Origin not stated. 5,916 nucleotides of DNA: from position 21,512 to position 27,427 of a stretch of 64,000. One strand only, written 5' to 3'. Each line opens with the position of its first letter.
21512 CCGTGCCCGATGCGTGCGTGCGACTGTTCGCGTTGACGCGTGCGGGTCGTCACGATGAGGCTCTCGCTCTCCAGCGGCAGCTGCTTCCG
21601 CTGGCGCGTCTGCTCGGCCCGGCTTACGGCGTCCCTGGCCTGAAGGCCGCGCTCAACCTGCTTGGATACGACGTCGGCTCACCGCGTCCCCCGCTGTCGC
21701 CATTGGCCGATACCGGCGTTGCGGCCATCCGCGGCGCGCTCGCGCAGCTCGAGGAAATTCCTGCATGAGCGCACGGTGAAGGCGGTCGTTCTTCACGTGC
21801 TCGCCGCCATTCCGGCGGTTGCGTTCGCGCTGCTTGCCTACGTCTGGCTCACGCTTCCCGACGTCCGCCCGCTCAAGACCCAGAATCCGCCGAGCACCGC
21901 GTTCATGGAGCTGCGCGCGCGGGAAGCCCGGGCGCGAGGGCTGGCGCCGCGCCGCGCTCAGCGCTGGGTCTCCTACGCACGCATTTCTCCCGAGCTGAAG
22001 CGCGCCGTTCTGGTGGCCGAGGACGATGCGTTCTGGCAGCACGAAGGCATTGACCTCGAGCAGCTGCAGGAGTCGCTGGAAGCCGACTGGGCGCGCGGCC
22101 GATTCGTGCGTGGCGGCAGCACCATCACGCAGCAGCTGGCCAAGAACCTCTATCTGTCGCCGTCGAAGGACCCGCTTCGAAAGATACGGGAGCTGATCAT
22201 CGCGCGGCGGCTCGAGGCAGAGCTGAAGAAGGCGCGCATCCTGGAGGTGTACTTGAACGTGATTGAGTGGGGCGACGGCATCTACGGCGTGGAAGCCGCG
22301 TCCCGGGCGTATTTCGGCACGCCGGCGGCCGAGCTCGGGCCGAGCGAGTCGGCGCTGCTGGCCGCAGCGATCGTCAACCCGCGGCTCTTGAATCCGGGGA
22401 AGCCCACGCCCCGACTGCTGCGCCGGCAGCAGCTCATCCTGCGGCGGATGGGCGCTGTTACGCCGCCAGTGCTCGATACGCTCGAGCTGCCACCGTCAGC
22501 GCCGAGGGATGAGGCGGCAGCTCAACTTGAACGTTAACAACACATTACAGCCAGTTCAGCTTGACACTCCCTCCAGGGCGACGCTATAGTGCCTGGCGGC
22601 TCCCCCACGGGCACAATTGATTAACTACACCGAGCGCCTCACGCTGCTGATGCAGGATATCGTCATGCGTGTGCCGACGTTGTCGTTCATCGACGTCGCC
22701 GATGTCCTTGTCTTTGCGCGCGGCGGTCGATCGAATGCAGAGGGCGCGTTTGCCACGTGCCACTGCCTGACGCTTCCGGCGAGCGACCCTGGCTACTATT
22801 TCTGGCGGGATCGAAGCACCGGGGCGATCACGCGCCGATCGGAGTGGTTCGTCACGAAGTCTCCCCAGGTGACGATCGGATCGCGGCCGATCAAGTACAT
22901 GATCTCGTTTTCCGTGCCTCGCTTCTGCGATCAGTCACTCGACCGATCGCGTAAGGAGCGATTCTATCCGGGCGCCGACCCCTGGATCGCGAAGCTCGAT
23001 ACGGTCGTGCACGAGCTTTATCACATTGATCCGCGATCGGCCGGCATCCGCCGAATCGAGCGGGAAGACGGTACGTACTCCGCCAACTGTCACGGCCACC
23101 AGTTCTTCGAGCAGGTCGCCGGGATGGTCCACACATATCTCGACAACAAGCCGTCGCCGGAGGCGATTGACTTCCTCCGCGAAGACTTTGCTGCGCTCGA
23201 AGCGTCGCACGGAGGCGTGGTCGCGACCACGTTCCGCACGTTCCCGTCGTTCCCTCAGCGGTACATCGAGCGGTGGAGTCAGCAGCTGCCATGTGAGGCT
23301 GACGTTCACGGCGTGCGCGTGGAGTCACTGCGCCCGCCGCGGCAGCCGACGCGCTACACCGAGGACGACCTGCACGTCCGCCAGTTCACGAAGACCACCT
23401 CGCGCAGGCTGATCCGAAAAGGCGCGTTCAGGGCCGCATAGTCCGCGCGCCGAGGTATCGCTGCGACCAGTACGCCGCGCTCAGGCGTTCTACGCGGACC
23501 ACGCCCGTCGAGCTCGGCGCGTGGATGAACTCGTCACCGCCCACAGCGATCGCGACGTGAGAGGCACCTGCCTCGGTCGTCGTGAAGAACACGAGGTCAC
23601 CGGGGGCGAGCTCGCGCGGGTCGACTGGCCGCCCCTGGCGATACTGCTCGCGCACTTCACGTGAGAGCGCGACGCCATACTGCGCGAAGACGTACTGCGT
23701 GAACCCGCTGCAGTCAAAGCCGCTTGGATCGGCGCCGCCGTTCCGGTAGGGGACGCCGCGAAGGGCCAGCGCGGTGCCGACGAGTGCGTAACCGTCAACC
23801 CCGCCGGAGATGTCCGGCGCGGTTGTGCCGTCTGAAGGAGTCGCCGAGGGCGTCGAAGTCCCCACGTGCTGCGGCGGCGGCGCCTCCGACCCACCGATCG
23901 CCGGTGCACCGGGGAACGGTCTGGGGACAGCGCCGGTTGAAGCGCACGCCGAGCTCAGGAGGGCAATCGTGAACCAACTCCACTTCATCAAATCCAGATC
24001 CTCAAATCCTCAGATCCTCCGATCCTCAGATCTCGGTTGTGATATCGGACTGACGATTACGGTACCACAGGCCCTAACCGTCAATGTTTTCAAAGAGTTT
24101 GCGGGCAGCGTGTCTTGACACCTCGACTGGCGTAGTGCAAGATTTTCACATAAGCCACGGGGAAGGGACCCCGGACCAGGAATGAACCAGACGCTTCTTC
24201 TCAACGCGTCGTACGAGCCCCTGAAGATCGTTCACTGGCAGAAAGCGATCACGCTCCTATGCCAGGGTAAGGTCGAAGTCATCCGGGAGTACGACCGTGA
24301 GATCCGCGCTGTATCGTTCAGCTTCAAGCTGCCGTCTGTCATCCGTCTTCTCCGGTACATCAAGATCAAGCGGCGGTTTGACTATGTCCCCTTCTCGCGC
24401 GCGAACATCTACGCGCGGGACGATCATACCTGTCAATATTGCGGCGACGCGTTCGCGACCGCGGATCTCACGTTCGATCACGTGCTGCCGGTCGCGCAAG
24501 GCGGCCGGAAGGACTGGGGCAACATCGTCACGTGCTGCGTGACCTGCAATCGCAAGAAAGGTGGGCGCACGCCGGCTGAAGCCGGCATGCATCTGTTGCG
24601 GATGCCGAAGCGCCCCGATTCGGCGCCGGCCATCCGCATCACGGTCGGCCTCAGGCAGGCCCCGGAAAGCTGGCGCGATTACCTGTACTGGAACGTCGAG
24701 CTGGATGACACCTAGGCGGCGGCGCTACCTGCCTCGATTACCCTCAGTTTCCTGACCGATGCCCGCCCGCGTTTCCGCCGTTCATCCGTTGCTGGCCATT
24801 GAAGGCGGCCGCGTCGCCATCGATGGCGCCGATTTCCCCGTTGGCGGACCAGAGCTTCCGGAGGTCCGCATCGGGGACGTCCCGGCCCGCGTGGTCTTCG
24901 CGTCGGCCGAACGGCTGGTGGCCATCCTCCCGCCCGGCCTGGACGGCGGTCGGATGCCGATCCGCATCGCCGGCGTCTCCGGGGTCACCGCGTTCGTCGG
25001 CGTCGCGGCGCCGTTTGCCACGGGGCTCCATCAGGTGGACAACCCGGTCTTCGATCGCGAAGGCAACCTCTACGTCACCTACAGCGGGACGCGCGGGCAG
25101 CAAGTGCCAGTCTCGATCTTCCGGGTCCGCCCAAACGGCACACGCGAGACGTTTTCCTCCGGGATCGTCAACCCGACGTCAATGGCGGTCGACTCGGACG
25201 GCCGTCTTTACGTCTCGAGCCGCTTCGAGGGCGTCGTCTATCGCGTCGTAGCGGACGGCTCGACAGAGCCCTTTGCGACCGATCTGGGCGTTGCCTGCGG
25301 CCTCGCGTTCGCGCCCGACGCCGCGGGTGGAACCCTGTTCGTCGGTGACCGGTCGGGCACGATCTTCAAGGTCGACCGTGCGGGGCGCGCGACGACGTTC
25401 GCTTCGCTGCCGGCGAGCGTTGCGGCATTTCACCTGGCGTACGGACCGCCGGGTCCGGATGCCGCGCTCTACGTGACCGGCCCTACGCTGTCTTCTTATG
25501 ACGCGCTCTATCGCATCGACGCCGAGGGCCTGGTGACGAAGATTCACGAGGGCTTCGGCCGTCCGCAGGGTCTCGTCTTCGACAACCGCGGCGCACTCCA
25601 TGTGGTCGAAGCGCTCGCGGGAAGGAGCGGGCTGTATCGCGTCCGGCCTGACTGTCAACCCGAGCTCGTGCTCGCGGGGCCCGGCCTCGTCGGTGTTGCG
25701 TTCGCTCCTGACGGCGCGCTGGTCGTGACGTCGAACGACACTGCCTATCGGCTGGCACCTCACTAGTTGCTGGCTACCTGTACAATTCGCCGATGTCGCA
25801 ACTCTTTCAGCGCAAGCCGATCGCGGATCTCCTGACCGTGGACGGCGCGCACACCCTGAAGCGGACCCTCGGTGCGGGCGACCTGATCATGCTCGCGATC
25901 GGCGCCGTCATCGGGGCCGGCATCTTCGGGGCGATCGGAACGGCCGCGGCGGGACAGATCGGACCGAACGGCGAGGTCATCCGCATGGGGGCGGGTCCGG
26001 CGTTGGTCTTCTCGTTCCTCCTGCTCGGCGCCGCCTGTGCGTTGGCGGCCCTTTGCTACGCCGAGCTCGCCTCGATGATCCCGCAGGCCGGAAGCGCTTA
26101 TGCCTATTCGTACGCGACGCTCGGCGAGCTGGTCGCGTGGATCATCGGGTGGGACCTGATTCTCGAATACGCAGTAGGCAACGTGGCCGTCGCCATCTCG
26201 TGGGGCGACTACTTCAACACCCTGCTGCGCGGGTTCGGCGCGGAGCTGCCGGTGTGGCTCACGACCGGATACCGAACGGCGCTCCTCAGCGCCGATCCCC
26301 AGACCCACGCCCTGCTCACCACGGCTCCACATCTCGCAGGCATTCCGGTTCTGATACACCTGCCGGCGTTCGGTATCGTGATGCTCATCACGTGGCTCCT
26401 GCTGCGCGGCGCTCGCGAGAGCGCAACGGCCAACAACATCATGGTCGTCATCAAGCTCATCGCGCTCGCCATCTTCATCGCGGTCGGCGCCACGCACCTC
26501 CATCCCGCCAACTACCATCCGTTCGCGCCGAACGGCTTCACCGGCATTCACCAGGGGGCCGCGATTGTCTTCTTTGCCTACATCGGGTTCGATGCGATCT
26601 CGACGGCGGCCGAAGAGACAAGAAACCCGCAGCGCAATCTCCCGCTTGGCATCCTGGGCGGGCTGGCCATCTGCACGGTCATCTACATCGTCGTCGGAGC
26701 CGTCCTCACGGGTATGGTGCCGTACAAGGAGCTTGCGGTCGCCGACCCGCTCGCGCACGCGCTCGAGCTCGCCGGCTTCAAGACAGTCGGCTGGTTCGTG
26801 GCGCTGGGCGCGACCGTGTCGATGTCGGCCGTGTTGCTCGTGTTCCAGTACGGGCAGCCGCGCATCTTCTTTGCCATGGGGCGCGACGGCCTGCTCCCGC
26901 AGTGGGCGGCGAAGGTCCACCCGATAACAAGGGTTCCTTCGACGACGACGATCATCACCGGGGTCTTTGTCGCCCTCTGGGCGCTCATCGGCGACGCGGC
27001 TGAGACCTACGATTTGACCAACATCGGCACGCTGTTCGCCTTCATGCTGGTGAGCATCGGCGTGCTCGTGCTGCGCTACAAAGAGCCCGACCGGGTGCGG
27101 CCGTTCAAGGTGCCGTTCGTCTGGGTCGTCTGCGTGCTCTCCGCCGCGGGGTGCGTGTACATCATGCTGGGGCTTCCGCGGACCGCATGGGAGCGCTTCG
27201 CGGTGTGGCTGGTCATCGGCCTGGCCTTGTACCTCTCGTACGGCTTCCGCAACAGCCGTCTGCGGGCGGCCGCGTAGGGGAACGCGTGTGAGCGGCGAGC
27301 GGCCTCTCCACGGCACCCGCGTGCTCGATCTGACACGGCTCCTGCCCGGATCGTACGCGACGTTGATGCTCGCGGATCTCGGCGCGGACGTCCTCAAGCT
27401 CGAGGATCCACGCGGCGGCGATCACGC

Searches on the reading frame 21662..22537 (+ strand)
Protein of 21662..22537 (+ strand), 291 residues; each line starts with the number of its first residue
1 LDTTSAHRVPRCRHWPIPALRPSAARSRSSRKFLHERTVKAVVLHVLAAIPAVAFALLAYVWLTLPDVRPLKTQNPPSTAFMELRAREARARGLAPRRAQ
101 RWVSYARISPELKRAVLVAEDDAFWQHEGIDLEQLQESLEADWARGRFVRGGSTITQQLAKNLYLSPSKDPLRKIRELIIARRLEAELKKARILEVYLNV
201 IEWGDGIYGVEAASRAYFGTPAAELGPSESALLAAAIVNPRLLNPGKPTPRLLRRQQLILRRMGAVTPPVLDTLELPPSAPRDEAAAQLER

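Call 60: search_protein_families(library=pfam, proteins=[window:21662-22537:+], max_evalue=0.00001)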
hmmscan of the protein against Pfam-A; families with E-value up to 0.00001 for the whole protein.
window:21662-22537:+ (291 aa): 1 family
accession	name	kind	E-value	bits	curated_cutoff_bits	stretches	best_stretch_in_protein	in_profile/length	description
PF00912.28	Transgly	-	2e-54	184.1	27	1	97-263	11-177/178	Transglycosylase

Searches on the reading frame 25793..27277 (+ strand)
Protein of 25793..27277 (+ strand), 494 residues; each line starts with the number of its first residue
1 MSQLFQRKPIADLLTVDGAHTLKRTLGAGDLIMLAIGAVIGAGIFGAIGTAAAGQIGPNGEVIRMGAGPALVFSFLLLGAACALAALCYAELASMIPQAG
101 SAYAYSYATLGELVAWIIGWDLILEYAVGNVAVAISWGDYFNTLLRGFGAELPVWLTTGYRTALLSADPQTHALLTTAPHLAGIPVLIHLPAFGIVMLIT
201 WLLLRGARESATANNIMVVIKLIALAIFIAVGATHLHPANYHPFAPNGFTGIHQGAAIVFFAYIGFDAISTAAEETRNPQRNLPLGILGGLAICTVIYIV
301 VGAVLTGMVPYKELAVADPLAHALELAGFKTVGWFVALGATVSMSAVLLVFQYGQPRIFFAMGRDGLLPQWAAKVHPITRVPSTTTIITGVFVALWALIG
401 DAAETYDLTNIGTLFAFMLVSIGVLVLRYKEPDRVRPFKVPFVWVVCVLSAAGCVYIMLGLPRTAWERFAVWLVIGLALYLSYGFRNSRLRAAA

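Call 60: search_protein_families(library=pfam, proteins=[window:25793-27277:+], max_evalue=0.00001)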
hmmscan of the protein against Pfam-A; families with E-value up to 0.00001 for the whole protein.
window:25793-27277:+ (494 aa): 3 families
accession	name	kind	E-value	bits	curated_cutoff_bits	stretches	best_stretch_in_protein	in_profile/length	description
PF13520.12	AA_permease_2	-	9.1e-53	180.1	27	1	30-477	5-425/427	Amino acid permease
PF00324.27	AA_permease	-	3.3e-33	115.5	24.6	1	31-459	2-418/470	Amino acid permease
PF13906.12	AA_permease_C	-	5.1e-09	36.5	27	1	438-488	1-51/51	C-terminus of AA_permease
